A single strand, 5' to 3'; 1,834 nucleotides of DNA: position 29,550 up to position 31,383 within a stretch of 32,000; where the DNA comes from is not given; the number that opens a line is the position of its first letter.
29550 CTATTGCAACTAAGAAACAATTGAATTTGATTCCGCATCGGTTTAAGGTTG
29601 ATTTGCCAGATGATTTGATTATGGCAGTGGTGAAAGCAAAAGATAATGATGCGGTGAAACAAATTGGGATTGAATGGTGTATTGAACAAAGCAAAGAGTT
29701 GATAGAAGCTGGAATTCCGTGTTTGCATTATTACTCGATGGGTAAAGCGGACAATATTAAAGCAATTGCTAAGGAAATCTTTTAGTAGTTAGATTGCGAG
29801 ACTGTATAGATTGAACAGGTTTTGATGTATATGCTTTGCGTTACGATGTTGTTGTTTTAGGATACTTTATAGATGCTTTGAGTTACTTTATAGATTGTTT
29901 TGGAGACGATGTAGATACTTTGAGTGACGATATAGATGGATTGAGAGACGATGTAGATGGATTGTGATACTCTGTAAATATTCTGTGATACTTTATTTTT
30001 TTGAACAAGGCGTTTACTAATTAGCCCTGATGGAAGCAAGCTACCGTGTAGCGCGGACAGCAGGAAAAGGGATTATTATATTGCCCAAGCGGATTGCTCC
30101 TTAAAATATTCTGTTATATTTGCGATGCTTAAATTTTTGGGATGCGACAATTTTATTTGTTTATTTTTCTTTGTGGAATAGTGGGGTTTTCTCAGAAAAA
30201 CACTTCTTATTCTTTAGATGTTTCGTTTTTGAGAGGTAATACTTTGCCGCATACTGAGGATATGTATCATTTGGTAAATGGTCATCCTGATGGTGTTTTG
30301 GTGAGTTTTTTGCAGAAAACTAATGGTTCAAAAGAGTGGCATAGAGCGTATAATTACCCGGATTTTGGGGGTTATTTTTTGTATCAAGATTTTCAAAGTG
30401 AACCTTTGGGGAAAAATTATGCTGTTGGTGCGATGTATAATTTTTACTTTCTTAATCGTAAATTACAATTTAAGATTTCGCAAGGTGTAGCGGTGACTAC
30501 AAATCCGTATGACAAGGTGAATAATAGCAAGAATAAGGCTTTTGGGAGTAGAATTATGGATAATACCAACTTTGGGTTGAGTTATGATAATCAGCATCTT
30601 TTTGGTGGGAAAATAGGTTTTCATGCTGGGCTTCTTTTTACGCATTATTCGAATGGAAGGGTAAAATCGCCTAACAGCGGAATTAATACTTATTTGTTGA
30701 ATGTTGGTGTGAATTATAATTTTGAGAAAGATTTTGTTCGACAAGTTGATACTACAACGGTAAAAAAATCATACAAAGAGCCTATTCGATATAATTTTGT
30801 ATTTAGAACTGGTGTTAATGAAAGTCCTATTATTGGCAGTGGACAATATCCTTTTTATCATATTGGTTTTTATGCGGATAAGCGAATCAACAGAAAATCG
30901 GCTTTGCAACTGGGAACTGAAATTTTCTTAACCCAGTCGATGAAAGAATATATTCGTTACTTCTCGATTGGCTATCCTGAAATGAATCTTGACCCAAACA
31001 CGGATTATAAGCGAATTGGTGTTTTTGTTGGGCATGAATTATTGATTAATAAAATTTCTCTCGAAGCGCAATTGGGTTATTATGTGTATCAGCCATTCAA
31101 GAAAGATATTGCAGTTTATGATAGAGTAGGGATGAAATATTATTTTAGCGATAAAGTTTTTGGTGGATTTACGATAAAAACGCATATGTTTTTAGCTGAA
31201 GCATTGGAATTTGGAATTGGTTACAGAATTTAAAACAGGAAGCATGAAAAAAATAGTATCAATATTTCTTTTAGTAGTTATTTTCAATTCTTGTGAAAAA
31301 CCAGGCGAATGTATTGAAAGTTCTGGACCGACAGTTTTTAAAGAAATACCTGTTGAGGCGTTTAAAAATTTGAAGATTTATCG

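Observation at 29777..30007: Second 21-nt-register array, starting at the metF stop codon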

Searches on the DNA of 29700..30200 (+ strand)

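Call 20: search_rna_families(source=window, start=29700, end=30200, threshold=evalue, max_evalue=10, show_alignments=2)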
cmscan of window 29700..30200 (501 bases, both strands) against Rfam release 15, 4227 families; matches with E-value up to 10: 1.
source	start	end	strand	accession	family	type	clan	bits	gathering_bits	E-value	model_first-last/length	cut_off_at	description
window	30019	30071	+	RF01705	Flavo-1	Gene; sRNA;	-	33.2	42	2.6e-05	1-76/76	no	Flavo-1 RNA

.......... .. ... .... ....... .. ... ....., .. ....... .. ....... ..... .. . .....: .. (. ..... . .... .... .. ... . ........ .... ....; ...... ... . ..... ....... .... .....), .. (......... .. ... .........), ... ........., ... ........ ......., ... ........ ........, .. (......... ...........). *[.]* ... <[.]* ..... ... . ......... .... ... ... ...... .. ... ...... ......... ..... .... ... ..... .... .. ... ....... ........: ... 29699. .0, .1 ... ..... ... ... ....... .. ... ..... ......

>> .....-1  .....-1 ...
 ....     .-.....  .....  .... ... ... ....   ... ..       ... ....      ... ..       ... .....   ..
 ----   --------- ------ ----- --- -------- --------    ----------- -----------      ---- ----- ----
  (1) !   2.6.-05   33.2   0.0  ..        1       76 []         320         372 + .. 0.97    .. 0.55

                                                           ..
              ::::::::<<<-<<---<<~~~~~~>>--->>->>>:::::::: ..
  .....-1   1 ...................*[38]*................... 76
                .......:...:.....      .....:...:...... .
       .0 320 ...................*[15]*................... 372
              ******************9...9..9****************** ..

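Call 43: search_dna_similar(query=window:29786-30020:+, collection=plasmids, mode=distant, max_evalue=0.01)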
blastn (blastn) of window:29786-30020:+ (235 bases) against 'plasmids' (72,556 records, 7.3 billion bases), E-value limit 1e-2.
No match.

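Call 44: search_dna_similar(query=window:29786-30020:+, collection=phages, mode=distant, max_evalue=0.01)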
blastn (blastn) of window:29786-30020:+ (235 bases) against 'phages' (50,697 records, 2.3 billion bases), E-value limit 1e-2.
No match.
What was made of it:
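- On Plasmid iterons: No plasmid or phage similarity (calls 43, 44).
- Closest known: Plasmid-origin iterons. Different: There is no rep gene, no AT-rich unwinding region, and no plasmid or phage similarity (calls 43, 44).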

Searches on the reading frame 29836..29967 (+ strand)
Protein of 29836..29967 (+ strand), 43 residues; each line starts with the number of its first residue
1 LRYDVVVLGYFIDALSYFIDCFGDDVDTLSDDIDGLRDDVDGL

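Call 11: search_protein_families(library=pfam, max_evalue=1, proteins=[window:29836-29967:+])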
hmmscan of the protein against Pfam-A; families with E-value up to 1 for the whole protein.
window:29836-29967:+ (43 aa): 1 family
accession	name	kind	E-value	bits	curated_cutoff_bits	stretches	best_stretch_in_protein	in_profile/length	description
PF04728.18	LPP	-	0.061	14.1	29.1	1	12-41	2-31/53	Lipoprotein leucine-zipper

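Call 12: search_protein_families(library=ncbifam, max_evalue=1, proteins=[window:29836-29967:+])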
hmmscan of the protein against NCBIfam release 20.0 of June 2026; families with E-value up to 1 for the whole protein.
window:29836-29967:+ (43 aa): 1 family
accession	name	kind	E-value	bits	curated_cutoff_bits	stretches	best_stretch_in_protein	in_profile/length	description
NF011925.1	PRK15396.1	subfamily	0.01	16.1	108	1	12-41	27-56/78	major outer membrane lipoprotein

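Call 26: find_homologous_proteins(query=window:29836-29964:+, max_evalue=10)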
Query window:29836-29964:+: no candidate shares three 5-residue words with the query. No homologue found.
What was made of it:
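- No homologue was found (call 26).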

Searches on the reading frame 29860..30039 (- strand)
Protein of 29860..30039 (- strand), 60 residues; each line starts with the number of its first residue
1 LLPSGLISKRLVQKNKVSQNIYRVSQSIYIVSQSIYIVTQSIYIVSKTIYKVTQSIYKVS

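Call 11: search_protein_families(library=pfam, max_evalue=1, proteins=[window:29860-30039:-])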
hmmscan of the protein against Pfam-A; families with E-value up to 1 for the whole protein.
window:29860-30039:- (60 aa): 0 families

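Call 12: search_protein_families(library=ncbifam, max_evalue=1, proteins=[window:29860-30039:-])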
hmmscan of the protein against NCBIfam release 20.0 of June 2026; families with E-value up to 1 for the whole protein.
window:29860-30039:- (60 aa): 0 families

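Call 46: find_homologous_proteins(query=window:29860-30039:-, max_evalue=10)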
Query window:29860-30039:-: 28 candidates shared short words with the query, none scored E <= 10.
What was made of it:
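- On Protein-coding gene (either strand): No hit for the + ORF (call 26) or the minus ORF (call 46).
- No protein homologue for either ORF in 5.8 billion clusters (calls 26, 46).
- Tried and rejected: Protein searches with both ORFs of this array (calls 26, 46).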

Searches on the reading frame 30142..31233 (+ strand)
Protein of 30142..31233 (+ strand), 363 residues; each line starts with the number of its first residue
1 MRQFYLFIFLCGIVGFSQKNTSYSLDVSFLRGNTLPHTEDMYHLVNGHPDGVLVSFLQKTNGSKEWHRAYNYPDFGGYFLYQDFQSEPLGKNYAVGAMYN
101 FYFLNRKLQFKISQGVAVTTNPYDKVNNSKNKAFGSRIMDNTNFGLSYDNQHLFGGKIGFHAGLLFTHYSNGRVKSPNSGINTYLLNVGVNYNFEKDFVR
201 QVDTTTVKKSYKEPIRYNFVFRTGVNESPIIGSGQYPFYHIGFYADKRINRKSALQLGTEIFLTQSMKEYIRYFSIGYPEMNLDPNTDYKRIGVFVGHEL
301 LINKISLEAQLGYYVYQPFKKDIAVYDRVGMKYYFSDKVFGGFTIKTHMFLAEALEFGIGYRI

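Call 11: search_protein_families(library=pfam, max_evalue=1, proteins=[window:30142-31233:+])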
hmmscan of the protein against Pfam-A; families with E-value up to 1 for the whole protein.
window:30142-31233:+ (363 aa): 1 family
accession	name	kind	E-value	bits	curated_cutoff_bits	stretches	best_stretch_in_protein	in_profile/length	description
PF09411.16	PagL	-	6.3e-21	75.4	23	1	51-191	2-136/136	Lipid A 3-O-deacylase (PagL)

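Call 12: search_protein_families(library=ncbifam, max_evalue=1, proteins=[window:30142-31233:+])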
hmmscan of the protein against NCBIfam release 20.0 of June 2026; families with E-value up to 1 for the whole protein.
window:30142-31233:+ (363 aa): 0 families

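Call 13: find_encoding_contigs(protein=window:30142-31233:+, flank=10000, max_places=10)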
Protein window:30142-31233:+ (363 aa): 2 contigs read that carry it; 1 place shown.
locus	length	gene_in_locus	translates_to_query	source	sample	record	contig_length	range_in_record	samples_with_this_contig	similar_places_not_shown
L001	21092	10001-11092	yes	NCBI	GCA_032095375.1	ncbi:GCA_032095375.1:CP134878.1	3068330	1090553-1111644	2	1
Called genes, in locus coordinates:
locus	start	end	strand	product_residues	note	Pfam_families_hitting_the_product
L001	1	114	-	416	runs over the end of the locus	PF00438:S-AdoMet_synt_N, PF02772:S-AdoMet_synt_M, PF02773:S-AdoMet_synt_C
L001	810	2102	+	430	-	PF01053:Cys_Met_Meta_PP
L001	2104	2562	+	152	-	PF02566:OsmC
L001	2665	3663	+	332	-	PF00561:Abhydrolase_1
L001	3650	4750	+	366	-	PF03447:NAD_binding_3, PF00742:Homoserine_dh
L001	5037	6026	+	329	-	PF02574:S-methyl_trans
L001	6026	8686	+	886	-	PF00809:Pterin_bind, PF02607:B12-binding_2, PF02310:B12-binding, PF02965:Met_synt_B12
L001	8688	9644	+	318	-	PF02219:MTHFR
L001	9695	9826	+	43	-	-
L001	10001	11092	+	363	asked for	PF09411:PagL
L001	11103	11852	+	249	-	PF10988:DUF2807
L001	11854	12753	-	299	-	PF02463:SMC_N (faint), PF00005:ABC_tran, PF13304:AAA_21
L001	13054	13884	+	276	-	PF00800:PDT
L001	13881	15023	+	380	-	PF00155:Aminotran_1_2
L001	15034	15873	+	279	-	PF03446:NAD_binding_2 (weak), PF02153:PDH_N, PF20463:PDH_C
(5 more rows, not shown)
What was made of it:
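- Checked: The public gene call is the + ORF (call 13).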
